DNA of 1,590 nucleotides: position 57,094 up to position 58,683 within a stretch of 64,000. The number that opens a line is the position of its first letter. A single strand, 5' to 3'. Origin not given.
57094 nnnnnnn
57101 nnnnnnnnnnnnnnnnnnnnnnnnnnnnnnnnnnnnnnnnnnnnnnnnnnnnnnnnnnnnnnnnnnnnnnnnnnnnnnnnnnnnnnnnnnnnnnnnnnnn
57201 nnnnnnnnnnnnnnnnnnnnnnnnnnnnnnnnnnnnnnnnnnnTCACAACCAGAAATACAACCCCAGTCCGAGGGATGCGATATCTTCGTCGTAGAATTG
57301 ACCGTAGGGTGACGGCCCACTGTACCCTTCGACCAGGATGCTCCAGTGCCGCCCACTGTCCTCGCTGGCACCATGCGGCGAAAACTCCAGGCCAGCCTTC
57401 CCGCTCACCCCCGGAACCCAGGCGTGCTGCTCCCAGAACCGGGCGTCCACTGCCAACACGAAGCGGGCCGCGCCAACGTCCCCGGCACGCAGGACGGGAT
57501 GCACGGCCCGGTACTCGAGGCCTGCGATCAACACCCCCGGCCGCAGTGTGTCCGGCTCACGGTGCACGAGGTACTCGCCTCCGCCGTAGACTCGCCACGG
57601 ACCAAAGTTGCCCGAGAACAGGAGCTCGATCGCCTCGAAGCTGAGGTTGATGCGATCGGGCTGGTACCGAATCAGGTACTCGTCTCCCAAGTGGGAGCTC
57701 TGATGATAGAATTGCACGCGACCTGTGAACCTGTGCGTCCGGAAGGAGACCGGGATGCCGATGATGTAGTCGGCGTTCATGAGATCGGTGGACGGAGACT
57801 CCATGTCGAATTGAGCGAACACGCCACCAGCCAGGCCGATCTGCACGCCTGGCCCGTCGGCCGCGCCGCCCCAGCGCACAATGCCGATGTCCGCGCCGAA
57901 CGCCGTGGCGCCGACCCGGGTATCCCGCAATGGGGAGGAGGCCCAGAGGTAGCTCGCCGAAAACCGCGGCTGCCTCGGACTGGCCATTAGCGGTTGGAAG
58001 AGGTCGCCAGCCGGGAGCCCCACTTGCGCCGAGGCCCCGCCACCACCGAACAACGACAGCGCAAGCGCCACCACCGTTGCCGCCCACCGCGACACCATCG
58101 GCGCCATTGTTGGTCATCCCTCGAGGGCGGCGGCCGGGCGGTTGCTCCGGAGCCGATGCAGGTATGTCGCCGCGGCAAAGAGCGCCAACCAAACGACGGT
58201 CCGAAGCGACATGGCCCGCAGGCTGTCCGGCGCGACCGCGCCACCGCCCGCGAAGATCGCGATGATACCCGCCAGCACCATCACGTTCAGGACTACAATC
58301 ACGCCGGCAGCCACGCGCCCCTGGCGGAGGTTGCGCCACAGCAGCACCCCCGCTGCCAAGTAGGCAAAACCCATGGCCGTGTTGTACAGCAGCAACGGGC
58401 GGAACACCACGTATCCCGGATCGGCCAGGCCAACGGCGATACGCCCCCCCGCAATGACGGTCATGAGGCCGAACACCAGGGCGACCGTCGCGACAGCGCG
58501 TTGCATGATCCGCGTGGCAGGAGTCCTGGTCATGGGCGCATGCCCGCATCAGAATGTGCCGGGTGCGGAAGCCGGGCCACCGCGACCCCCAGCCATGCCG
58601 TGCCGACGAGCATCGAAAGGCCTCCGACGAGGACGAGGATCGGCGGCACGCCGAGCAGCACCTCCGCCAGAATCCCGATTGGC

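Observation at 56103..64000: HlyD / 2x ATPase / 2x ABC-2 permease exporter with no TolC-like gene, continuing into five unusual passengers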

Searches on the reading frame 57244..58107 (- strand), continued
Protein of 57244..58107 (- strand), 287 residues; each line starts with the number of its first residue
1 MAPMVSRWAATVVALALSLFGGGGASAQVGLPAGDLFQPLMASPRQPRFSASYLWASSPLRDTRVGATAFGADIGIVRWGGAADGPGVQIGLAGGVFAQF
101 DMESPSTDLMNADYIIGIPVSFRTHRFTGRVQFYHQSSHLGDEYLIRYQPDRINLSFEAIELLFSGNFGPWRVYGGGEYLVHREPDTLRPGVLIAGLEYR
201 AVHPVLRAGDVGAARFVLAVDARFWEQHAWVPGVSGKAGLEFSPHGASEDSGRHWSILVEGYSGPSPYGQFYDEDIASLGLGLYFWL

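Call 31: find_related_loci(query=A2, collection=metagenome_contigs, flank=10000)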
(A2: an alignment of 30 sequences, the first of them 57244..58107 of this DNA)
Query A2 (287 aa) in metagenome_contigs; peptide patterns used: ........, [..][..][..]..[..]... (x = any residue, [..] = any of these).
600 stretches matched a pattern (row limit reached: there are more); 567 encode a relative of the query (tblastn E <= 1e-3); the best 80 are kept; 80 distinct loci.
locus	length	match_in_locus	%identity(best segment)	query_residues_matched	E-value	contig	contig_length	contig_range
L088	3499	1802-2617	51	8-283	2e-89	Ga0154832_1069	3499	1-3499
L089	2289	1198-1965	51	31-283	8e-86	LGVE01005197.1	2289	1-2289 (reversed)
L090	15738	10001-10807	50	14-283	8e-83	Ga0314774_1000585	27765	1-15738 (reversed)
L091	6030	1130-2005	46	5-287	1e-79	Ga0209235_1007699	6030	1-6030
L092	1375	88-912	48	13-287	5e-85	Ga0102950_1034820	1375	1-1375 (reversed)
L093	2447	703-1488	49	25-287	8e-81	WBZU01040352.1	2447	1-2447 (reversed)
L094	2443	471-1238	50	31-287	1e-80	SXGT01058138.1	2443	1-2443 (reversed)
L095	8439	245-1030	47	22-283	6e-78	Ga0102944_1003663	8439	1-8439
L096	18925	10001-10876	46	5-287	3e-77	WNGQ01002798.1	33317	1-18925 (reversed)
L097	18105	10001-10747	48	29-285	7e-77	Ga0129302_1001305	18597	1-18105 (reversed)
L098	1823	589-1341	47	31-287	3e-79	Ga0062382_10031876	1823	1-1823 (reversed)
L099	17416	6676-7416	51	31-285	2e-75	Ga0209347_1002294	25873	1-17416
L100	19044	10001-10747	46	29-285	4e-75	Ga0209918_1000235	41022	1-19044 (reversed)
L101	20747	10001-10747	48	29-285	2e-74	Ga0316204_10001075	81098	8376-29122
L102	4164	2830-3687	44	1-287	3e-73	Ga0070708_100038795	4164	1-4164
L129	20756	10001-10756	47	29-285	1e-69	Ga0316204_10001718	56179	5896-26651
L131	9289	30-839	43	9-287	5e-70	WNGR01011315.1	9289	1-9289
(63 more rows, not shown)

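Call 36: predict_structure(alignment_id=A2)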
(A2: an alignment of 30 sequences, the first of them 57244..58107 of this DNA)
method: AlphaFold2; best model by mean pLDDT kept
length: 287 residues; sequences in the alignment: 30
mean_pLDDT: 87.4   pTM: 0.82
mean pLDDT of the five models: 87.4, 87.0, 86.2, 86.2, 84.9
residues with pLDDT >= 90: 169; 70-90: 89; 50-70: 29; < 50: 0
segments of 3 or more residues with pLDDT < 50: none
pLDDT, mean of each block of 10 residues (from residue 1): 72 72 70 90 89 94 95 92 84 95 94 94 93 92 80 83 95 95 85 95 92 95 76 94 80 89 76 84 92
secondary structure, 60 per line:
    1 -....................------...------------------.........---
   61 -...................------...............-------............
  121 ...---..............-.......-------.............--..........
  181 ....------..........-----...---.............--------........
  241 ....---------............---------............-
elements in order: H2-21 E28-30 E49-57 E62-80 E87-101 E109-123 E127-140 H142-148 E156-168 E171-184 E191-200 E206-208 E212-224 E233-244 E254-265 E275-286

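Call 40: search_solved_structures(query=A2, max_evalue=10, show_alignments=2)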
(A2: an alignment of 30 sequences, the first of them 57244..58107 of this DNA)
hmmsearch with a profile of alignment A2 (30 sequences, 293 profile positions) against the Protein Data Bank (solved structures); distinct sequences matched with E-value up to 10: 1.
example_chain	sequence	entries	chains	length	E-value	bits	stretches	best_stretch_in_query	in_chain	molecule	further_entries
6m0p_B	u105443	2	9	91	0.77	11.8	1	9-95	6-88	Uncharacterized protein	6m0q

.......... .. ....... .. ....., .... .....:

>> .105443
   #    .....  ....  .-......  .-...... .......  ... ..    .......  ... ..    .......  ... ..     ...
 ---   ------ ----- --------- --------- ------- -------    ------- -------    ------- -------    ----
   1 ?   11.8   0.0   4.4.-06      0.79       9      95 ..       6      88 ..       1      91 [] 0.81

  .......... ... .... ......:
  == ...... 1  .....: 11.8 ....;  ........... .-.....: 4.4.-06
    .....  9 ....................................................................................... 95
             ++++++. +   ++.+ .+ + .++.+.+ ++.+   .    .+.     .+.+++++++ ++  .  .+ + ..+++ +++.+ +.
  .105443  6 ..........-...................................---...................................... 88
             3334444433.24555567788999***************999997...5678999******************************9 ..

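Call 70: search_protein_families(library=pfam, proteins=[L083:10746-11312:+, L083:11343-12965:+, L131:4149-7367:+, L086:10068-10526:+], max_evalue=0.001)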
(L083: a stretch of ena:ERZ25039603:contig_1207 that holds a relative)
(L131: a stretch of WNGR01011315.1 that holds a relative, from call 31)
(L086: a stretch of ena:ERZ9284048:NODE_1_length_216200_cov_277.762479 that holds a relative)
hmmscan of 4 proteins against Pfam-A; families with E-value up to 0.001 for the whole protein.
L083:10746-11312:+ (188 aa): 0 families

L083:11343-12965:+ (540 aa): 1 family
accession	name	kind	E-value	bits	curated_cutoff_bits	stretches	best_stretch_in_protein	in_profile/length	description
PF00115.25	COX1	-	4.1e-54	184.5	34.8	1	26-499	2-435/436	Cytochrome C and Quinol oxidase polypeptide I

L131:4149-7367:+ (1072 aa): 3 families
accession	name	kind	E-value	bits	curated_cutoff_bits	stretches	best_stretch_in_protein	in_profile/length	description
PF00873.25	ACR_tran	-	0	1089.6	28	1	8-1044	2-1020/1021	AcrB/AcrD/AcrF family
PF03176.21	MMPL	-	2.8e-07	30.3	20.5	1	853-1042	105-300/333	MMPL family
PF02355.23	SecD_SecF_C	-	0.00012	22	20.5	0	344-488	30-171/189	Protein export membrane protein SecD/SecF, C-terminal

L086:10068-10526:+ (152 aa): 1 family
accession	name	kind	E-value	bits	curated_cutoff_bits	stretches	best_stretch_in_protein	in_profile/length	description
PF01322.25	Cytochrom_C_2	-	1.4e-06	29.7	26.5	1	93-141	73-121/121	Cytochrome C'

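Call 71: search_protein_families(library=pfam, alignment_id=A2, max_evalue=10)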
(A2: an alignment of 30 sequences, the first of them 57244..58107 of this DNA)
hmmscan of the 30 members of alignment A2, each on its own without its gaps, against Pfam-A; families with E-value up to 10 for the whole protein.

A. member 1, window:57244-58107:- (287 aa): 1 family
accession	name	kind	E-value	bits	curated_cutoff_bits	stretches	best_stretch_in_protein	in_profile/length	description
PF06727.17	DUF1207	-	1.7e-58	198.7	22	1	28-285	85-340/342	Protein of unknown function (DUF1207)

B. families by the number of members that match (of 30 scanned): 8 families
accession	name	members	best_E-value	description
PF06727.17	DUF1207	30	1.7e-68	Protein of unknown function (DUF1207)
PF20570.3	DUF6779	2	0.0095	Domain of unknown function (DUF6779)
PF07336.16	ABATE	1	0.0077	Putative stress-induced transcription regulator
PF07222.17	PBP_sp32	1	0.073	Proacrosin binding protein sp32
PF11137.13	DUF2909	1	0.21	Protein of unknown function (DUF2909)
PF08663.15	HalX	1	0.25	HalX domain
PF23016.2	RsmI_C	1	0.35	RsmI C-terminal HTH domain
PF07716.20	bZIP_2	1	4.3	Basic region leucine zipper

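Call 74: search_dna_similar(query=window:57244-58107:-, collection=plasmids, mode=protein, max_rows=25)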
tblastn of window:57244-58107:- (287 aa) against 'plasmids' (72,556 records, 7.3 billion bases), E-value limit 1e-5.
No match.

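Call 76: fold_search(model_id=the predicted structure, library=pdb)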
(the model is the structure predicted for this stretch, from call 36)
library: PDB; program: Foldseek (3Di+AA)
matches with E <= 10: 799; with E <= 0.001: 21
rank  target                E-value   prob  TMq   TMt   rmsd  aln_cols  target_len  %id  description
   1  1qd5                  4.7e-05  1.00  0.55  0.61   6.6       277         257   14  OUTER MEMBRANE PHOSPHOLIPASE A FROM ESCHERICHIA COLI (released 1999-10-25)
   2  3qq2_A                1.2e-04  1.00  0.40  0.45   8.3       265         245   14  Crystal Structure of the Beta Domain of the Bordetella Autotransporter Brka (released 2011-04-13)
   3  9h80_M                1.2e-04  1.00  0.35  0.28  12.9       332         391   13  Structure of the outer membrane exopolysaccharide transporter PelBC (released 2025-06-11)
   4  7ezz_B                1.3e-04  1.00  0.51  0.57   6.8       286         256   13  Crystal structure of Salmonella typhi outer membrane phospholipase (OMPLA) dimer with bound calcium (released 2021-06-23)
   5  1uyn                  1.4e-04  1.00  0.35  0.36  11.1       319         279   12  Translocator domain of autotransporter NalP from Neisseria meningitidis (released 2004-03-18)
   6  3kvn_A                2.2e-04  1.00  0.39  0.21   9.1       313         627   10  Crystal structure of the full-length autotransporter EstA from Pseudomonas aeruginosa (released 2010-01-26)
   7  3kvn_X                2.3e-04  1.00  0.39  0.21   8.6       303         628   10  Crystal structure of the full-length autotransporter EstA from Pseudomonas aeruginosa (released 2010-01-26)
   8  1qd6_C                2.5e-04  1.00  0.51  0.60   6.3       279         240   14  OUTER MEMBRANE PHOSPHOLIPASE A FROM ESCHERICHIA COLI (released 1999-10-25)
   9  1fw3_A                2.9e-04  1.00  0.48  0.54   6.4       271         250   15  OUTER MEMBRANE PHOSPHOLIPASE A FROM ESCHERICHIA COLI (released 2001-06-01)
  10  1ild                  3.4e-04  1.00  0.53  0.59   7.3       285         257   13  OUTER MEMBRANE PHOSPHOLIPASE A FROM ESCHERICHIA COLI N156A ACTIVE SITE MUTANT pH 4.6 (released 2001-10-03)
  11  1qd6_D                3.4e-04  1.00  0.51  0.60   6.2       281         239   14  OUTER MEMBRANE PHOSPHOLIPASE A FROM ESCHERICHIA COLI (released 1999-10-25)
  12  6wil                  4.1e-04  1.00  0.31  0.20  14.0       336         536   10  CdiB from Acinetobacter baumannii (released 2020-11-04)
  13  2wvp                  4.3e-04  1.00  0.37  0.40   9.6       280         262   12  Synthetically modified OmpG (released 2010-07-14)
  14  3aeh_A                6.6e-04  1.00  0.42  0.43  13.4       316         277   10  Integral membrane domain of autotransporter Hbp (released 2010-07-07)
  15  2prn                  6.6e-04  0.99  0.28  0.28  13.9       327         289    8  RHODOPSEUDOMONAS BLASTICA PORIN, TRIPLE MUTANT E1M, E99W, A116W (released 1999-01-13)
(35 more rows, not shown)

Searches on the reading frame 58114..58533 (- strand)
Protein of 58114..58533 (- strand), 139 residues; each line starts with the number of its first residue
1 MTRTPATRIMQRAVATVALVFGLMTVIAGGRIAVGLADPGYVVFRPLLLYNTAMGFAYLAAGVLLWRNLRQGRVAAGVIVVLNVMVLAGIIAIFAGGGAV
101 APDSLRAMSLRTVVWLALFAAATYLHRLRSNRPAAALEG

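Call 6: search_protein_families(library=pfam, proteins=[window:58114-58533:-], max_evalue=0.01)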
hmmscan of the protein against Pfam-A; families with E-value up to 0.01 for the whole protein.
window:58114-58533:- (139 aa): 0 families

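Call 13: search_protein_families(library=ncbifam, proteins=[window:58114-58533:-], max_evalue=0.01)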
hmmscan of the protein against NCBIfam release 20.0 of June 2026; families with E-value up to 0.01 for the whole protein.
window:58114-58533:- (139 aa): 0 families

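Call 82: search_protein_representatives(protein=window:58114-58533:-)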
Query: 139 residues. Proteins with E-value up to 0.001 (for the whole library): 289; up to 1e-10: 117; up to 1e-30: 1. The best 150 are listed.
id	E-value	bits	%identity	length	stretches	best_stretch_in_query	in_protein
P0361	7.0e-33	129.8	54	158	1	6-133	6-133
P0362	6.3e-30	120.2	53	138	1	6-125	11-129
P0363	7.9e-30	119.9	55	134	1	5-127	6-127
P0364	1.2e-29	119.3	57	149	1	3-123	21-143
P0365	3.3e-29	117.9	53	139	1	7-128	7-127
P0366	6.1e-29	117.0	49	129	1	6-122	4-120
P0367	1.7e-28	115.6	50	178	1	2-127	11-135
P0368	4.5e-28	114.2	51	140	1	8-128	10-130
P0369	1.0e-27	113.1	51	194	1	7-128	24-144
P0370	1.1e-27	113.0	56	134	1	10-123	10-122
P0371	1.2e-27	112.8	54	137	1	8-130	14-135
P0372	2.6e-27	111.7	50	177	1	11-124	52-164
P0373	3.0e-27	111.5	49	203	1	1-126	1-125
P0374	4.8e-27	110.9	55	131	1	10-127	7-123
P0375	9.4e-27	109.9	52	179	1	9-127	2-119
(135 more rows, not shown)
